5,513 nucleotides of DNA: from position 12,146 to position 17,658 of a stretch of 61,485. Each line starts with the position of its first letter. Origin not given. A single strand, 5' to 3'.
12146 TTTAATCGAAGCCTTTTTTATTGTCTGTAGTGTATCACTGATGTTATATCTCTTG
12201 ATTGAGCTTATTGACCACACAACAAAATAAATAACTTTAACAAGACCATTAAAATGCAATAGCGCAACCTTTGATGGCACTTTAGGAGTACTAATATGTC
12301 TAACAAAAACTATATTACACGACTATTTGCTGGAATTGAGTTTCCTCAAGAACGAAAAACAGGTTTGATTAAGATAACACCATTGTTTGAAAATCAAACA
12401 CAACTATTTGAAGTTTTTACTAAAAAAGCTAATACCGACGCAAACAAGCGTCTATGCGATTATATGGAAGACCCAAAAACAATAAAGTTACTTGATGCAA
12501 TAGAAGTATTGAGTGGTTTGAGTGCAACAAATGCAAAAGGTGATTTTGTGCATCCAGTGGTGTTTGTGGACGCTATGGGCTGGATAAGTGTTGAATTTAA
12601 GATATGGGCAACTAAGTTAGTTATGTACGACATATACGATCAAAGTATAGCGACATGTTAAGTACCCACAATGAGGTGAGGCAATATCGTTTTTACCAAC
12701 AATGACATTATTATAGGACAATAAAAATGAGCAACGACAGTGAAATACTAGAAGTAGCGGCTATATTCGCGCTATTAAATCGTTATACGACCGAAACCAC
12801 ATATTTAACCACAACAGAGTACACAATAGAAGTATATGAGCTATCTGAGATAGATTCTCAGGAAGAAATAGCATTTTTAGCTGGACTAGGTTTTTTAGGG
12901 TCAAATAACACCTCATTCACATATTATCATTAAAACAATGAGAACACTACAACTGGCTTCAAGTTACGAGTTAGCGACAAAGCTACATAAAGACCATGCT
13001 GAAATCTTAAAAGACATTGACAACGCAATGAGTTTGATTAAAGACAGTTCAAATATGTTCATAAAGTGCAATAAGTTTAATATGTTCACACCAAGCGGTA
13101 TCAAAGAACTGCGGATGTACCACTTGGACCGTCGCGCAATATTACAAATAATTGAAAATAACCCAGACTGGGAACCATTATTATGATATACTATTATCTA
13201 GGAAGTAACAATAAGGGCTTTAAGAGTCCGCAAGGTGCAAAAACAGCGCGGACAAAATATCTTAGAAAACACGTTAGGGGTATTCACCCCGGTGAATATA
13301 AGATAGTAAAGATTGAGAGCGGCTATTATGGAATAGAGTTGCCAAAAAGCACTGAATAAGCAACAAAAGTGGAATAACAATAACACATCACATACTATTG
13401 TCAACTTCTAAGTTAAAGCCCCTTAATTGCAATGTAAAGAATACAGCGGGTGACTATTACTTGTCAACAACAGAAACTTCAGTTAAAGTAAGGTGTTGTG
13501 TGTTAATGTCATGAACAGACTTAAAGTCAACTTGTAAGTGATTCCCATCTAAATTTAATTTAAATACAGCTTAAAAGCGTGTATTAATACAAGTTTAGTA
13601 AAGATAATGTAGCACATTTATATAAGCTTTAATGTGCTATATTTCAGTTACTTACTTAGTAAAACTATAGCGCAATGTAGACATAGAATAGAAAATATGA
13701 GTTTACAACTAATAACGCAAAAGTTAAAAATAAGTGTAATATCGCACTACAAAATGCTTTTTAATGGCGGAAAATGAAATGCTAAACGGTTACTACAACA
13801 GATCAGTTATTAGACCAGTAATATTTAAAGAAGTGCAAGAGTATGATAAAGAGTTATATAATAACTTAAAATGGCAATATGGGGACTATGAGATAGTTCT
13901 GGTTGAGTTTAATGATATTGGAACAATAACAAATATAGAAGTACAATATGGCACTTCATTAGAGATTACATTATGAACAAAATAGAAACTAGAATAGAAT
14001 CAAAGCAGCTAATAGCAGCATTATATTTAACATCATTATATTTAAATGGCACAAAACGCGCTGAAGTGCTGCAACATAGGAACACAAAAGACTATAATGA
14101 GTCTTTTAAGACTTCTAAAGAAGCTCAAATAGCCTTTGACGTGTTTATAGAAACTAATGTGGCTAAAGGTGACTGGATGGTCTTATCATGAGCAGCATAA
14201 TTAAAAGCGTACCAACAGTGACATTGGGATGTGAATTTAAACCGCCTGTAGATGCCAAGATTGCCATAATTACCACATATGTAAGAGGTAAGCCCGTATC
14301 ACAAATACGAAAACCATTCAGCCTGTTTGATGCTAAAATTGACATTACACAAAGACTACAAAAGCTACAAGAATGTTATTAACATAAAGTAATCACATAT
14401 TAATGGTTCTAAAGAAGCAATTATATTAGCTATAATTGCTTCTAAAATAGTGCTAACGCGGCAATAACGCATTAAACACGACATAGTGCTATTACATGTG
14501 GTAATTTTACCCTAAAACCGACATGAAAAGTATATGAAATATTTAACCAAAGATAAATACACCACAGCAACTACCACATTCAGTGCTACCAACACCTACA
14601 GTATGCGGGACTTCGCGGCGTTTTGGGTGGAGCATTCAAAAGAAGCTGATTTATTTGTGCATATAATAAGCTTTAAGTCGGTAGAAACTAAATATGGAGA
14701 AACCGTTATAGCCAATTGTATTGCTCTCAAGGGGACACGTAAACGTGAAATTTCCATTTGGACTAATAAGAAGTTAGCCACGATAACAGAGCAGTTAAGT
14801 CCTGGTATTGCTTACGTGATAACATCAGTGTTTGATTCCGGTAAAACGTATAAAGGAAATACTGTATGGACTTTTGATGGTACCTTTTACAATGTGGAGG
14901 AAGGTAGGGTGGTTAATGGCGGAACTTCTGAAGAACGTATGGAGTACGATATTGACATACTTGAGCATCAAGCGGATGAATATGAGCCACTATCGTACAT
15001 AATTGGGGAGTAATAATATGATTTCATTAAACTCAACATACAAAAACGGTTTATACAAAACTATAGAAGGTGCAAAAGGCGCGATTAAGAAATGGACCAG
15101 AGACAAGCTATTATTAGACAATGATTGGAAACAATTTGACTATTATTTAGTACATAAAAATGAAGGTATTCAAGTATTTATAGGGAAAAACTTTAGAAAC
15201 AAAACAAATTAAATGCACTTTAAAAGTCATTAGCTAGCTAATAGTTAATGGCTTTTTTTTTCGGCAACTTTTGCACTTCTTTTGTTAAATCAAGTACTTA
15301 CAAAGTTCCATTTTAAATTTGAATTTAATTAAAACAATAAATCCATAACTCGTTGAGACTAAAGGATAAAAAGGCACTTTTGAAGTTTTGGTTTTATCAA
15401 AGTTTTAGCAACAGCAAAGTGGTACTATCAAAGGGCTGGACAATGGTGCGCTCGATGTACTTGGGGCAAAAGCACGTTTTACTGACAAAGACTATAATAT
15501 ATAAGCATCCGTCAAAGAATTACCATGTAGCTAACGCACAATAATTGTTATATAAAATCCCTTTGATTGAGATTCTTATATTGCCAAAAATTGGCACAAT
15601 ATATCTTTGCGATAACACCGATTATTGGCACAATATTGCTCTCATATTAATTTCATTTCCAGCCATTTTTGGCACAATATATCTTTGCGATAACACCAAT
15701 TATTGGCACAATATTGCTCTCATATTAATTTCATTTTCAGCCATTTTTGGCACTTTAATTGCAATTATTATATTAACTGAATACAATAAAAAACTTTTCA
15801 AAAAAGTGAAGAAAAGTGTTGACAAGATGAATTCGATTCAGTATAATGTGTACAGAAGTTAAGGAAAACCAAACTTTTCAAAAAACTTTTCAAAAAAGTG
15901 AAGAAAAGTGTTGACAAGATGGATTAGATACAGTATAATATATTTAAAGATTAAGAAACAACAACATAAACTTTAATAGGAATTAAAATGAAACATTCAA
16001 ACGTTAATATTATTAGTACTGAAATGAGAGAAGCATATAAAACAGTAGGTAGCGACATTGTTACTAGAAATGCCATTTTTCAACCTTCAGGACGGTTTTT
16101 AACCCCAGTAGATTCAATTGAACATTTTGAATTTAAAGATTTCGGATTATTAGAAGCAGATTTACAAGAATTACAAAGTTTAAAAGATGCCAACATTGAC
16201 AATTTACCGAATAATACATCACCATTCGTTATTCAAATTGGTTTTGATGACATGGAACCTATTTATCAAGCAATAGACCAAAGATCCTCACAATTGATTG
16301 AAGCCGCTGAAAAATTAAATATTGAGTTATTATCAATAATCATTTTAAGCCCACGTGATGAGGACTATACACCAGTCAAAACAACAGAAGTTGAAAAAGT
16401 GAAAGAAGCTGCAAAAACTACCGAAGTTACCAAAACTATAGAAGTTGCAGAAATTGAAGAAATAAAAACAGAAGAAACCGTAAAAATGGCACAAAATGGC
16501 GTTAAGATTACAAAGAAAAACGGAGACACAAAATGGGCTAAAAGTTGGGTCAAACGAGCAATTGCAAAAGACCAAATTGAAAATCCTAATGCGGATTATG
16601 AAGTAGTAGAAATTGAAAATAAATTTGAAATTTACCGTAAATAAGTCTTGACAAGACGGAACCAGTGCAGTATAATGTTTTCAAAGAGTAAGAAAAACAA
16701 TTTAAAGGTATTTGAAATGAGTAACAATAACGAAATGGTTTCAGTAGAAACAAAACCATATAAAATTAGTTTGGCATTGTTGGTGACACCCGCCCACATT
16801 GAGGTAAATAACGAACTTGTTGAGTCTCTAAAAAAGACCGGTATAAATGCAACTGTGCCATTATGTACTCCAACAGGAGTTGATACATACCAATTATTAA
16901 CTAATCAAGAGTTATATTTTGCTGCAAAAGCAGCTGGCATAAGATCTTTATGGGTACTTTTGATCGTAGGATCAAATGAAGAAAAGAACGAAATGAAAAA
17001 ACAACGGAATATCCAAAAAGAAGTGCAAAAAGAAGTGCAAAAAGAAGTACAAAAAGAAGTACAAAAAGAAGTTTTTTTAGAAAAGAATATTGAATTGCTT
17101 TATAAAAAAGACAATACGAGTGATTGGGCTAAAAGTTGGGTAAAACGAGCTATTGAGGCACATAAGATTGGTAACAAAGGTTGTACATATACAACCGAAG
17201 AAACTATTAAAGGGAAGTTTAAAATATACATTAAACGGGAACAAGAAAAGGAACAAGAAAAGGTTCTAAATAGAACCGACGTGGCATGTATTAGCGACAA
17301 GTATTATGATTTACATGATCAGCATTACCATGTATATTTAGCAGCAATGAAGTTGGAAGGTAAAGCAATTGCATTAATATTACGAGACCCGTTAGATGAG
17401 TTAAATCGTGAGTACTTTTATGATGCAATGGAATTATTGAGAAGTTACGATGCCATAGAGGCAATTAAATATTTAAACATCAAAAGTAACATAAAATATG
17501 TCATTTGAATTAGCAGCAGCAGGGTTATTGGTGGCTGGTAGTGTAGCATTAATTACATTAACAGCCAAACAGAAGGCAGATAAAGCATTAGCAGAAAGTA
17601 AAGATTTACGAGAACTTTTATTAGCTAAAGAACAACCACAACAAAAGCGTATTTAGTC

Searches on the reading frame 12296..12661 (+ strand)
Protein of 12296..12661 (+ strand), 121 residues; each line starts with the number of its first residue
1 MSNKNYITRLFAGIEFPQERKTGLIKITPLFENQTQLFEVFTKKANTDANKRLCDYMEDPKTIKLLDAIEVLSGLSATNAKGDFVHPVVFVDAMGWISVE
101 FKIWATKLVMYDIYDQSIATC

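Call 106: search_protein_families(library=pfam, proteins=[window:12296-12661:+], max_evalue=0.01)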
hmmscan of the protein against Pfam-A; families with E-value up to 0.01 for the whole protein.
window:12296-12661:+ (121 aa): 1 family
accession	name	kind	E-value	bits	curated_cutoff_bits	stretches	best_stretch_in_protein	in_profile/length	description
PF04383.19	KilA-N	-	2.5e-05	24.5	23.8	1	33-109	19-101/107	KilA-N domain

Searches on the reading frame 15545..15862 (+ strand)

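Call 106: search_protein_families(library=pfam, proteins=[window:15545-15862:+], max_evalue=0.01)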
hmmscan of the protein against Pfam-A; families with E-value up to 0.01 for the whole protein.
window:15545-15862:+ (105 aa): 2 families
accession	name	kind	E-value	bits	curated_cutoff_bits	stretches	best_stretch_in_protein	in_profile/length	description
PF14800.11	DUF4481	-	0.0024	17.7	25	1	38-84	78-122/293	Domain of unknown function (DUF4481)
PF10318.15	7TM_GPCR_Srh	-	0.0048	16.4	26.3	1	31-89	241-301/302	Serpentine type 7TM GPCR chemoreceptor Srh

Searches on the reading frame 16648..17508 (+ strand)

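Call 39: search_protein_families(library=pfam, proteins=[window:16648-17508:+], max_evalue=0.01)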
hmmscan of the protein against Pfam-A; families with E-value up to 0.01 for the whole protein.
window:16648-17508:+ (286 aa): 1 family
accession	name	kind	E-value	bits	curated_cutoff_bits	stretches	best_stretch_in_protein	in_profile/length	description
PF12118.13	SprA-related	-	0.0033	17.2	27.3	1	8-149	29-149/335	SprA-related family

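Call 81: search_protein_families(library=ncbifam, proteins=[window:16648-17508:+], max_evalue=0.01)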
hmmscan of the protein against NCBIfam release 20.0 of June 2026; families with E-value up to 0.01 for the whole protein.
window:16648-17508:+ (286 aa): 0 families
